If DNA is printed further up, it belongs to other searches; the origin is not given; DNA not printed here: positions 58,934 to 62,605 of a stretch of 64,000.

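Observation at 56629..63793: Divergent pair: pseudo-nicotinamidase / kinase / phosphatase fusion facing a DUF4062 / cyclase / STAND NTPase / TPR protein, with a ferritin-like neighbour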

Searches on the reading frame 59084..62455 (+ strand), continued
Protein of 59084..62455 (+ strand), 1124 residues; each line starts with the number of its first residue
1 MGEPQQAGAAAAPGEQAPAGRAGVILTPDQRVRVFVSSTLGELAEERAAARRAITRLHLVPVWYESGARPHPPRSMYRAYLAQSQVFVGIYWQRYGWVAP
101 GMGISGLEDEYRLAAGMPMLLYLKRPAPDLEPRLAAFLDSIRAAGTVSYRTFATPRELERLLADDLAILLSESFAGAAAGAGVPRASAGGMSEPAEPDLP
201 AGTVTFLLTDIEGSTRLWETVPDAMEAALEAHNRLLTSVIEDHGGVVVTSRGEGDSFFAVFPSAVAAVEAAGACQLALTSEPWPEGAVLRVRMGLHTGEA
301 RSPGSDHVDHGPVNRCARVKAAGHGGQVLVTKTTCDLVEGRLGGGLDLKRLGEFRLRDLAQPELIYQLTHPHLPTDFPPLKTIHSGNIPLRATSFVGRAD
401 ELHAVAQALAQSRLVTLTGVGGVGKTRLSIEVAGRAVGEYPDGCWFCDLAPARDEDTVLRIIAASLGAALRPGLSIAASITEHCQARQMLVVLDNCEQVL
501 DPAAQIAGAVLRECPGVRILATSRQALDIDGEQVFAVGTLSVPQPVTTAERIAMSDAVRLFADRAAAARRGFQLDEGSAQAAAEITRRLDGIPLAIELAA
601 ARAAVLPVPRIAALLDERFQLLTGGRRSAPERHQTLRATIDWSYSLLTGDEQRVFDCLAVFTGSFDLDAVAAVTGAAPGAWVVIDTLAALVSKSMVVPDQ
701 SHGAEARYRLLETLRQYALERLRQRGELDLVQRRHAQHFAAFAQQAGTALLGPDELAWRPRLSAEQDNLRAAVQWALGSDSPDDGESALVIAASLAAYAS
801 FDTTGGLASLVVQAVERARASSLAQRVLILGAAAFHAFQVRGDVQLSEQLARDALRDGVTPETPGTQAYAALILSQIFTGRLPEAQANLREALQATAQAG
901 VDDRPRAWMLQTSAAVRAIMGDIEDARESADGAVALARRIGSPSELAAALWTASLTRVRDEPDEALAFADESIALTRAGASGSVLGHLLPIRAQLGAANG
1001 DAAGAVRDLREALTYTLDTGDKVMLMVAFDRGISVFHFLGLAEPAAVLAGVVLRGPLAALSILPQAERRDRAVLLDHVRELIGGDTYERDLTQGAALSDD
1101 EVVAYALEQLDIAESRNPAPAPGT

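Call 49: find_homologous_proteins(query=window:59084-62455:+)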
Query window:59084-62455:+ (1124 aa): 7451 proteins with E <= 0.001 among 8000 candidates; the best 120 are listed.
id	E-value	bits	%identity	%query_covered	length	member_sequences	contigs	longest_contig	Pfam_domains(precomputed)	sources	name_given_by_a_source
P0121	0.0e+0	2433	100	100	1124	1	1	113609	PF25872.1,PF13271.12,PF13424.13,PF00211.26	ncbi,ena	-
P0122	0.0e+0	2163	90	100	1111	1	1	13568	PF25872.1,PF13271.12,PF00211.26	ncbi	-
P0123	0.0e+0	1972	82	99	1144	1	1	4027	PF25872.1,PF13271.12,PF00211.26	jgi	jgi:predicted ATPase/class 3 adenylate cyclase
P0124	0.0e+0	1948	81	100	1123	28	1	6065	PF25872.1,PF13271.12,PF00211.26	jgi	-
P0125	0.0e+0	1935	81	99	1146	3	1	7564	PF25872.1,PF13271.12,PF00211.26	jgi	jgi:predicted ATPase/class 3 adenylate cyclase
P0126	0.0e+0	1924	80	99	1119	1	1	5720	PF25872.1,PF13271.12,PF00211.26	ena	-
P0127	0.0e+0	1918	80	100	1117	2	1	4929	PF25872.1,PF13271.12,PF13424.13,PF00211.26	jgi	jgi:predicted ATPase/class 3 adenylate cyclase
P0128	0.0e+0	1897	81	98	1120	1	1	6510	PF25872.1,PF13271.12,PF00211.26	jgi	jgi:predicted ATPase/class 3 adenylate cyclase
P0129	0.0e+0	1864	78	99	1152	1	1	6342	PF25872.1,PF13271.12,PF00211.26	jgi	jgi:predicted ATPase/class 3 adenylate cyclase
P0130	0.0e+0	1763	78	93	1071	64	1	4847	PF25872.1,PF13424.13,PF00211.26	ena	-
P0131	0.0e+0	1611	91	74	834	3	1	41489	PF25872.1,PF13424.13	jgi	jgi:predicted ATPase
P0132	0.0e+0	1595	80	83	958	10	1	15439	PF25872.1,PF13424.13,PF00211.26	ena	-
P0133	0.0e+0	1542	79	82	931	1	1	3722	PF25872.1,PF13424.13,PF00211.26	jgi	jgi:predicted ATPase/class 3 adenylate cyclase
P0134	0.0e+0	1530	78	82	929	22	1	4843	PF25872.1,PF13424.13,PF00211.26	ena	-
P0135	0.0e+0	1398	72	82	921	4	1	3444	PF17874.8,PF25872.1,PF00211.26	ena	-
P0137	0.0e+0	1388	82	69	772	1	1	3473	PF25872.1,PF13271.12,PF00211.26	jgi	jgi:predicted ATPase/class 3 adenylate cyclase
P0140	0.0e+0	1294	75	73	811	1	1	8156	PF17874.8,PF25872.1,PF00211.26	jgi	jgi:predicted ATPase/class 3 adenylate cyclase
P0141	0.0e+0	1144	54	98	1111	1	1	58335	PF25872.1,PF13271.12,PF00211.26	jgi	jgi:predicted ATPase/class 3 adenylate cyclase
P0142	0.0e+0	1068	52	99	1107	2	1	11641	PF25872.1,PF13271.12,PF00211.26,PF13191.13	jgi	jgi:predicted ATPase/class 3 adenylate cyclase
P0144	0.0e+0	1055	53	97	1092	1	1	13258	PF25872.1,PF13271.12,PF00211.26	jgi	jgi:predicted ATPase/class 3 adenylate cyclase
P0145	0.0e+0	1054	53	97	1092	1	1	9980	PF25872.1,PF13271.12,PF00211.26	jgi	jgi:predicted ATPase/class 3 adenylate cyclase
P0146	0.0e+0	1053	57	87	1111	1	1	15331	PF25872.1,PF13271.12,PF00211.26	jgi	jgi:predicted ATPase/class 3 adenylate cyclase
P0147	0.0e+0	1050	53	99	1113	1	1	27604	PF25872.1,PF13271.12,PF00211.26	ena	-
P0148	0.0e+0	1049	56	88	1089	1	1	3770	PF25872.1,PF13271.12,PF00211.26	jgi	jgi:predicted ATPase/class 3 adenylate cyclase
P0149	0.0e+0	1049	52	99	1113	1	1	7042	PF25872.1,PF13271.12,PF20703.4,PF00211.26,PF13191.13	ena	-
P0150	0.0e+0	1048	53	99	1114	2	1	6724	PF25872.1,PF13271.12,PF00211.26,PF13191.13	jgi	jgi:predicted ATPase/class 3 adenylate cyclase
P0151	0.0e+0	1045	53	99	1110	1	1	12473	PF25872.1,PF13271.12,PF20703.4,PF00211.26,PF13191.13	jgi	-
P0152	0.0e+0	1045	53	99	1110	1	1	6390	PF25872.1,PF13271.12,PF20703.4,PF00211.26,PF13191.13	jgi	-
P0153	0.0e+0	1043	56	87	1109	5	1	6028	PF25872.1,PF13271.12,PF00211.26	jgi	jgi:predicted ATPase/class 3 adenylate cyclase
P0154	0.0e+0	1040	56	88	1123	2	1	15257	PF25872.1,PF13271.12,PF13401.13,PF20703.4,PF00211.26,PF13191.13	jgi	jgi:predicted ATPase/class 3 adenylate cyclase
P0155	0.0e+0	1040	56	85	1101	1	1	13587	PF25872.1,PF13271.12,PF00211.26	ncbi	-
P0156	0.0e+0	1039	55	91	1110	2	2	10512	PF25872.1,PF13271.12,PF00211.26,PF13191.13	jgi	jgi:predicted ATPase/class 3 adenylate cyclase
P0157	0.0e+0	1037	56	88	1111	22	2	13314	PF25872.1,PF13271.12,PF00211.26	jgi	-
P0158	0.0e+0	1037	54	91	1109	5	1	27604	PF25872.1,PF13271.12,PF00211.26,PF00931.29,PF13191.13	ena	-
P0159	0.0e+0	1035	52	98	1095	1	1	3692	PF25872.1,PF13271.12,PF20703.4,PF13191.13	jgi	jgi:predicted ATPase/class 3 adenylate cyclase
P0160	0.0e+0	1035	52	100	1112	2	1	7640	PF25872.1,PF13271.12,PF00211.26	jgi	-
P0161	0.0e+0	1035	52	99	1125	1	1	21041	PF25872.1,PF13271.12,PF13401.13,PF00211.26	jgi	jgi:predicted ATPase/class 3 adenylate cyclase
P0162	0.0e+0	1034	52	99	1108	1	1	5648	PF25872.1,PF13271.12,PF00211.26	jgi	jgi:predicted ATPase/class 3 adenylate cyclase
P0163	0.0e+0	1034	56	87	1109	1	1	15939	PF25872.1,PF13271.12,PF20703.4,PF00211.26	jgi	-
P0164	0.0e+0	1033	56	88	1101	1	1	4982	PF25872.1,PF13271.12,PF00211.26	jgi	jgi:predicted ATPase/class 3 adenylate cyclase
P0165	0.0e+0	1031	52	99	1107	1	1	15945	PF25872.1,PF13271.12,PF00211.26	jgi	jgi:predicted ATPase/class 3 adenylate cyclase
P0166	0.0e+0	1031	52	98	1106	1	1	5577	PF25872.1,PF13271.12,PF00211.26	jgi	jgi:predicted ATPase/class 3 adenylate cyclase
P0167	0.0e+0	1030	56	87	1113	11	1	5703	PF25872.1,PF13271.12,PF13401.13,PF00211.26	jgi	-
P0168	0.0e+0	1030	56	88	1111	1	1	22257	PF25872.1,PF13271.12,PF00211.26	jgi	-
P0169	0.0e+0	1030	56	88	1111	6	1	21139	PF25872.1,PF13271.12,PF00211.26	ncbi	ncbi:MAG TPA: DUF4062 domain-containing protein [Streptosporangiaceae bacterium]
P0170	0.0e+0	1029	52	99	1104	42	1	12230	PF25872.1,PF13271.12,PF13401.13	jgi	jgi:predicted ATPase/class 3 adenylate cyclase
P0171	0.0e+0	1028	56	87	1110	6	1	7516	PF25872.1,PF13271.12,PF13401.13,PF00211.26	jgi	jgi:predicted ATPase/class 3 adenylate cyclase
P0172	0.0e+0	1028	51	99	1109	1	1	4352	PF25872.1,PF13271.12,PF20703.4,PF00211.26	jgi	-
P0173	0.0e+0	1028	66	68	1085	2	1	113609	PF25872.1,PF13271.12,PF13424.13,PF13401.13,PF20703.4,PF00211.26,PF13191.13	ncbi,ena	-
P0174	0.0e+0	1027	57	85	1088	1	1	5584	PF25872.1,PF13271.12,PF00211.26,PF13191.13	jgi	jgi:predicted ATPase/class 3 adenylate cyclase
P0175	0.0e+0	1027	52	99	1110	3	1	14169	PF25872.1,PF13271.12,PF20703.4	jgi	jgi:predicted ATPase/class 3 adenylate cyclase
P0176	0.0e+0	1026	55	89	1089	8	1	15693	PF25872.1,PF13271.12,PF00211.26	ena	-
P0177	0.0e+0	1026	52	99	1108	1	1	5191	PF25872.1,PF13271.12,PF00211.26,PF13191.13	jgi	jgi:predicted ATPase/class 3 adenylate cyclase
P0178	0.0e+0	1024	55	87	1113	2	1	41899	PF25872.1,PF13271.12,PF00211.26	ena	-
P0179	0.0e+0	1022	54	91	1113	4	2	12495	PF25872.1,PF13271.12,PF00211.26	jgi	jgi:predicted ATPase/class 3 adenylate cyclase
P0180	0.0e+0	1022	56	88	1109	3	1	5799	PF25872.1,PF13271.12,PF13401.13,PF20703.4,PF13191.13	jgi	jgi:predicted ATPase/class 3 adenylate cyclase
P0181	0.0e+0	1021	51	98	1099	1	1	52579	PF25872.1,PF13271.12,PF13401.13,PF00211.26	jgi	jgi:predicted ATPase/class 3 adenylate cyclase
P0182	0.0e+0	1020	55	87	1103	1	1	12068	PF25872.1,PF13271.12,PF00211.26,PF00931.29,PF13191.13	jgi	jgi:predicted ATPase/class 3 adenylate cyclase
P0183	0.0e+0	1020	56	87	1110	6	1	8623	PF25872.1,PF13271.12,PF13401.13,PF20703.4,PF00211.26,PF25199.2,PF13191.13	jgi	jgi:predicted ATPase/class 3 adenylate cyclase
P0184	0.0e+0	1019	56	87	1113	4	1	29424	PF25872.1,PF13271.12,PF13401.13,PF00211.26,PF13191.13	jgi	jgi:predicted ATPase/class 3 adenylate cyclase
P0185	0.0e+0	1019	56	87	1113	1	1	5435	PF25872.1,PF13271.12,PF00211.26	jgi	jgi:predicted ATPase/class 3 adenylate cyclase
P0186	0.0e+0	1019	52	99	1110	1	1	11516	PF25872.1,PF13271.12,PF00211.26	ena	-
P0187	0.0e+0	1018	52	99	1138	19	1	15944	PF25872.1,PF13271.12,PF13401.13,PF20703.4,PF00211.26,PF13191.13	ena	-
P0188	0.0e+0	1018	56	87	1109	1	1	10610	PF25872.1,PF13271.12,PF13401.13,PF00211.26,PF00931.29,PF13191.13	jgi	jgi:predicted ATPase/class 3 adenylate cyclase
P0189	0.0e+0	1018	53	98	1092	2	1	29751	PF25872.1,PF13271.12,PF13401.13,PF00211.26,PF13191.13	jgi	jgi:predicted ATPase/class 3 adenylate cyclase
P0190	0.0e+0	1018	56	86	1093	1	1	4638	PF25872.1,PF13271.12,PF13401.13,PF20703.4,PF00211.26,PF13191.13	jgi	jgi:predicted ATPase/class 3 adenylate cyclase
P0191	0.0e+0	1018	52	98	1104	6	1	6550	PF25872.1,PF13271.12,PF20703.4,PF00211.26,PF13191.13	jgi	jgi:predicted ATPase/class 3 adenylate cyclase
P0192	0.0e+0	1017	55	87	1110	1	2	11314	PF25872.1,PF13271.12,PF00211.26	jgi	jgi:predicted ATPase/class 3 adenylate cyclase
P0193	0.0e+0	1017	55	87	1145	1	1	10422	PF25872.1,PF13271.12,PF13401.13,PF00211.26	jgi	jgi:predicted ATPase/class 3 adenylate cyclase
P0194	0.0e+0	1017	55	86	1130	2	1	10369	PF25872.1,PF13271.12,PF00211.26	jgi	jgi:predicted ATPase/class 3 adenylate cyclase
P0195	0.0e+0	1017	52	97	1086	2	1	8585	PF25872.1,PF13271.12,PF00211.26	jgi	jgi:predicted ATPase/class 3 adenylate cyclase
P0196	0.0e+0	1016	53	97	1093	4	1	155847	PF25872.1,PF13271.12,PF00211.26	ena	-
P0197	0.0e+0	1016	56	85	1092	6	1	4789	PF25872.1,PF13271.12,PF00211.26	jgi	jgi:predicted ATPase/class 3 adenylate cyclase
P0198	0.0e+0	1015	52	98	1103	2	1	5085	PF25872.1,PF13271.12,PF00211.26,PF13191.13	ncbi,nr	ncbi:MAG TPA: DUF4062 domain-containing protein [Streptosporangiaceae bacterium]|nr:DUF4062 domain-c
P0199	0.0e+0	1015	53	91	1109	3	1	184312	PF25872.1,PF13271.12,PF00211.26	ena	-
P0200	0.0e+0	1015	54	90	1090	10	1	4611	PF25872.1,PF13271.12,PF00211.26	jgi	-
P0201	0.0e+0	1014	52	97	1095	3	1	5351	PF25872.1,PF13271.12,PF20703.4,PF00211.26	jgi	-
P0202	0.0e+0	1014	52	97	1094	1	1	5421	PF25872.1,PF13271.12,PF00211.26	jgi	jgi:predicted ATPase/class 3 adenylate cyclase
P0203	0.0e+0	1014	64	68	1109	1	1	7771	PF25872.1,PF13271.12,PF00211.26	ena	-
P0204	0.0e+0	1014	52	97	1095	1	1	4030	PF25872.1,PF13271.12,PF00211.26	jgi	jgi:predicted ATPase/class 3 adenylate cyclase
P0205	0.0e+0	1013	55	88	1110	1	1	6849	PF25872.1,PF13271.12,PF13401.13,PF00211.26,PF25199.2,PF13191.13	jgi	jgi:predicted ATPase/class 3 adenylate cyclase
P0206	0.0e+0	1013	51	100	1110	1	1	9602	PF25872.1,PF13271.12,PF00211.26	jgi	jgi:predicted ATPase/class 3 adenylate cyclase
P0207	0.0e+0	1012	51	99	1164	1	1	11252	PF25872.1,PF13271.12,PF13401.13,PF20703.4,PF00211.26,PF13191.13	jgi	jgi:predicted ATPase/class 3 adenylate cyclase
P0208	0.0e+0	1012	52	97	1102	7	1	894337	PF25872.1,PF13271.12,PF00211.26,PF13191.13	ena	-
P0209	1.5e-298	1011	50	99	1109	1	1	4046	PF25872.1,PF13271.12,PF13401.13,PF00211.26,PF13191.13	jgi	jgi:predicted ATPase/class 3 adenylate cyclase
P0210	1.7e-298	1011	56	85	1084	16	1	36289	PF25872.1,PF13271.12,PF00211.26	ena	-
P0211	4.3e-298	1010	55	87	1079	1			PF25872.1,PF13271.12,PF00211.26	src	-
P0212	6.7e-298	1009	55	86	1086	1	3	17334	PF25872.1,PF13271.12,PF00211.26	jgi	jgi:predicted ATPase/class 3 adenylate cyclase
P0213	6.9e-298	1009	64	69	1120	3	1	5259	PF25872.1,PF13271.12,PF13424.13,PF13401.13,PF00211.26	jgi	jgi:predicted ATPase/class 3 adenylate cyclase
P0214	1.2e-297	1008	55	86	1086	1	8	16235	PF25872.1,PF13271.12,PF00211.26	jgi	jgi:predicted ATPase/class 3 adenylate cyclase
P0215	1.3e-297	1008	55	86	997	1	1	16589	PF25872.1,PF13271.12,PF00211.26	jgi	jgi:predicted ATPase/class 3 adenylate cyclase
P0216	1.9e-297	1008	55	86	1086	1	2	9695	PF25872.1,PF13271.12,PF00211.26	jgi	jgi:predicted ATPase/class 3 adenylate cyclase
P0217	2.8e-297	1007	50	99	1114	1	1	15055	PF25872.1,PF13271.12,PF00211.26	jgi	jgi:predicted ATPase/class 3 adenylate cyclase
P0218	3.2e-297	1007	64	70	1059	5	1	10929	PF25872.1,PF13271.12,PF20703.4,PF00211.26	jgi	jgi:predicted ATPase/class 3 adenylate cyclase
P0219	3.3e-297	1007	57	85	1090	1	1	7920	PF25872.1,PF13271.12,PF00211.26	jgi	jgi:predicted ATPase/class 3 adenylate cyclase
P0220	3.8e-297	1007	56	85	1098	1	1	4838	PF25872.1,PF13271.12,PF00211.26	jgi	jgi:predicted ATPase/class 3 adenylate cyclase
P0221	4.1e-297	1007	55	86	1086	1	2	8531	PF25872.1,PF13271.12,PF00211.26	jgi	jgi:predicted ATPase/class 3 adenylate cyclase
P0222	4.1e-297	1007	55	85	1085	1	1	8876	PF25872.1,PF13271.12,PF00211.26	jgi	jgi:predicted ATPase/class 3 adenylate cyclase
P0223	4.3e-297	1006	56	85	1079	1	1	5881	PF25872.1,PF13271.12,PF00211.26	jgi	jgi:predicted ATPase/class 3 adenylate cyclase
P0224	4.4e-297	1006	56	85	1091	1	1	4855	PF25872.1,PF13271.12,PF20703.4,PF00211.26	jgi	jgi:predicted ATPase/class 3 adenylate cyclase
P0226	7.2e-297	1006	55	86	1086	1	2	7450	PF25872.1,PF13271.12,PF00211.26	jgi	jgi:predicted ATPase/class 3 adenylate cyclase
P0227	7.3e-297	1006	56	85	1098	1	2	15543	PF25872.1,PF13271.12,PF00211.26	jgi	jgi:predicted ATPase/class 3 adenylate cyclase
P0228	7.4e-297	1006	56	85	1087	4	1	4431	PF25872.1,PF13271.12,PF00211.26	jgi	jgi:predicted ATPase/class 3 adenylate cyclase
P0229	1.1e-296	1005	52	96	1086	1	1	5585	PF25872.1,PF13271.12,PF00211.26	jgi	jgi:predicted ATPase/class 3 adenylate cyclase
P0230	1.2e-296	1005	55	86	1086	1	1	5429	PF25872.1,PF13271.12,PF00211.26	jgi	jgi:predicted ATPase/class 3 adenylate cyclase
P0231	1.2e-296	1005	55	87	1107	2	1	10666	PF25872.1,PF13271.12,PF13401.13,PF00211.26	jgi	jgi:predicted ATPase/class 3 adenylate cyclase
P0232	1.4e-296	1005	56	85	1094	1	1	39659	PF25872.1,PF13271.12,PF00211.26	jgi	jgi:predicted ATPase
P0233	1.4e-296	1005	56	85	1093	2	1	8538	PF25872.1,PF13271.12,PF20703.4,PF00211.26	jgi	jgi:predicted ATPase/class 3 adenylate cyclase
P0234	1.8e-296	1004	53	93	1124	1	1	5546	PF25872.1,PF13271.12,PF00211.26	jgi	-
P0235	4.4e-296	1003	51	99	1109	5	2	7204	PF25872.1,PF13271.12,PF20703.4,PF00211.26,PF25199.2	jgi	jgi:predicted ATPase/class 3 adenylate cyclase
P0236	5.1e-296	1003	52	99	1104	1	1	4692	PF25872.1,PF13271.12,PF20703.4,PF00211.26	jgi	jgi:predicted ATPase/class 3 adenylate cyclase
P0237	5.8e-296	1003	57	85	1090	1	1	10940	PF25872.1,PF13271.12,PF00211.26,PF13481.13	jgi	jgi:predicted ATPase/class 3 adenylate cyclase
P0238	7.9e-296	1002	51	99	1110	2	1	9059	PF25872.1,PF13271.12,PF00211.26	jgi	jgi:predicted ATPase/class 3 adenylate cyclase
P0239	1.0e-295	1002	51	97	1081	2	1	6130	PF25872.1,PF13271.12,PF00211.26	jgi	jgi:predicted ATPase/class 3 adenylate cyclase/tetratricopeptide (TPR) repeat protein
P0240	1.4e-295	1002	51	99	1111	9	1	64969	PF25872.1,PF13271.12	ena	-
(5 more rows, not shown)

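Call 50: find_encoding_contigs(protein=P0121, flank=10000, max_places=3)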
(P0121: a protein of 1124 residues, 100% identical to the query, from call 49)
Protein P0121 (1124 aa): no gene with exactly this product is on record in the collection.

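Call 51: find_encoding_contigs(protein=P0173, flank=10000, max_places=3)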
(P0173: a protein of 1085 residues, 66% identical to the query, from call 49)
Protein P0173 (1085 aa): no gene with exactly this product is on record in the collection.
